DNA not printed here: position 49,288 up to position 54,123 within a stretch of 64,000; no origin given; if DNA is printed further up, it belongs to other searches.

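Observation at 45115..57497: Seven-gene, 12.4-kb translationally coupled operon of unknown function: degenerate tandem-AAA, three orphans, a small radical-SAM and two giant alpha-solenoid paralogues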

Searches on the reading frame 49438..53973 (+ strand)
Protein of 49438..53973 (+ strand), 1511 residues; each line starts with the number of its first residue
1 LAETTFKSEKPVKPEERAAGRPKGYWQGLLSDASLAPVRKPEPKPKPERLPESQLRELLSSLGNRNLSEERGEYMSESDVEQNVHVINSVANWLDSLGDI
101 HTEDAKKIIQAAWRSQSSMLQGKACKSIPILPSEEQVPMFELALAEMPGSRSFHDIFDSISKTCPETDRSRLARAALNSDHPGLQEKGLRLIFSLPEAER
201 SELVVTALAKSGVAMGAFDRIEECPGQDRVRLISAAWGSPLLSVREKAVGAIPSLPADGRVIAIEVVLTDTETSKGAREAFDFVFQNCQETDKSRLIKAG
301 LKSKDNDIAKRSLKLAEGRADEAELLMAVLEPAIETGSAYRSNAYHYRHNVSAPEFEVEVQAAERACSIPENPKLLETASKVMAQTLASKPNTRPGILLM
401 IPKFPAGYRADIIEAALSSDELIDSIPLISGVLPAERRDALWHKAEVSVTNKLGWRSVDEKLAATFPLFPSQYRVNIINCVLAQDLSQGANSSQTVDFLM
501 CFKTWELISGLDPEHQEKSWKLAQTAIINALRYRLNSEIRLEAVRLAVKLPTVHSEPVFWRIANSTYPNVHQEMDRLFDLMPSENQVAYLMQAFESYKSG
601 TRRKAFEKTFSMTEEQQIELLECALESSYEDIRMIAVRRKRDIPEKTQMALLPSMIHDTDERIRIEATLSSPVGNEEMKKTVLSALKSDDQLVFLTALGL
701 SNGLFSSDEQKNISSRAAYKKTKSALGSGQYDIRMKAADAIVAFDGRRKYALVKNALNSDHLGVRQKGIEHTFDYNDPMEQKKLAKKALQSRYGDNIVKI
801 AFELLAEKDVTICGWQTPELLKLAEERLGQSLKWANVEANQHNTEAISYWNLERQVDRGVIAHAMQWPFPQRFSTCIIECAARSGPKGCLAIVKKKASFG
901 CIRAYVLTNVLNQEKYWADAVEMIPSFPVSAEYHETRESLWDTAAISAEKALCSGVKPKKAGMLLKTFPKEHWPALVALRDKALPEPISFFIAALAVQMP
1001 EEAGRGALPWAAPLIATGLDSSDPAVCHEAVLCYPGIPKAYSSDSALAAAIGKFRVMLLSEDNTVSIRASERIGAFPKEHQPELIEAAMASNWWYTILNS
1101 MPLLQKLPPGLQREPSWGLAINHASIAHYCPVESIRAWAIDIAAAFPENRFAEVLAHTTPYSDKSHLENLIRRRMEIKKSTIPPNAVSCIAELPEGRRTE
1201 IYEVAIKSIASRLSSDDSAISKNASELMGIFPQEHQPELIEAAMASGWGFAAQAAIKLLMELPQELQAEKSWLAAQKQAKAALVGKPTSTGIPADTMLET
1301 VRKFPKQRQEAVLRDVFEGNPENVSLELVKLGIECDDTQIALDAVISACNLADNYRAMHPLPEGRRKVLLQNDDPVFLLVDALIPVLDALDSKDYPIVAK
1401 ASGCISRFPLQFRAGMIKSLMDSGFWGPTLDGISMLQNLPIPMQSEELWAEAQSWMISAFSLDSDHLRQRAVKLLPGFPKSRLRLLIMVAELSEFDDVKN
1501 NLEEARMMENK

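Call 3: search_protein_families(library=pfam, proteins=[window:49438-53973:+], max_evalue=0.01)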
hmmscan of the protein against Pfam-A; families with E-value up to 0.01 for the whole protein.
window:49438-53973:+ (1511 aa): 1 family
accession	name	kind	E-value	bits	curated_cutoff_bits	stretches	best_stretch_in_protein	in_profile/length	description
PF13646.12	HEAT_2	-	8.8e-06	26.4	27.7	0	620-689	4-74/88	HEAT repeats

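Call 4: search_protein_families(library=padloc, proteins=[window:49438-53973:+], max_evalue=0.01)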
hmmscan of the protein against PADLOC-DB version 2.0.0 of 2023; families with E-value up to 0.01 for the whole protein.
window:49438-53973:+ (1511 aa): 1 family
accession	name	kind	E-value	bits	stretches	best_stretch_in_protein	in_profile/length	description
PDLC02919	HEAT-ARM_XIII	-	6.5e-18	61.6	2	536-668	683-813/1972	-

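Call 5: search_protein_families(library=ncbifam, proteins=[window:49438-53973:+], max_evalue=0.01)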
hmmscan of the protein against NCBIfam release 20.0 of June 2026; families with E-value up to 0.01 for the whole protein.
window:49438-53973:+ (1511 aa): 1 family
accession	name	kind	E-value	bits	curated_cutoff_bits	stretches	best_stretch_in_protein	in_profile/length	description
NF045915.1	PhycobilmeDegNblB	equivalog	0.00014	21.4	300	0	612-690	126-204/214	phycobilisome degradation protein NblB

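Call 88: search_solved_structures(query=window:49438-53973:+, max_evalue=0.1)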
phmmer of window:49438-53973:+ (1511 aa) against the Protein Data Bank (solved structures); distinct sequences matched with E-value up to 0.1: 8.
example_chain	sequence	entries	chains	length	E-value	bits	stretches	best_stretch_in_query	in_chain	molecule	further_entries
9sah_A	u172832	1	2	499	8.2e-05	23.5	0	583-696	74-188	E4-NB2 synthetic fusion protein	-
4zv6_A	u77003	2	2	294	0.00038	21.3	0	602-698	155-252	AlphaRep-7 | alpha-Rep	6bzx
9rhz_A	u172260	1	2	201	0.00086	20.1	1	593-701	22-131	ALPHAREP bE5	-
7p0h_A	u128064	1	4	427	0.0027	18.5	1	583-702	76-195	Helicobacter pylori ComF fused to an artificial alphaREP crystallization helper (named B2)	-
6gwc_C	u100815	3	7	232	0.0059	17.3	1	584-699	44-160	iE5 ALPHAREP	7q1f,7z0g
6gx7_E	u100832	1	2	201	0.01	16.5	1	583-702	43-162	iiiA5 ALPHAREP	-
4xl5_C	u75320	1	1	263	0.013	16.2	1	584-748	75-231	bGFP-A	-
8aw4_A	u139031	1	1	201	0.069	13.8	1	584-739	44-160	ALPHAREP bB-E3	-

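Call 92: search_protein_families(library=phrogs, proteins=[window:49438-53973:+], max_evalue=0.001)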
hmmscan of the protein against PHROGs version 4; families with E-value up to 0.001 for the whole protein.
window:49438-53973:+ (1511 aa): 0 families
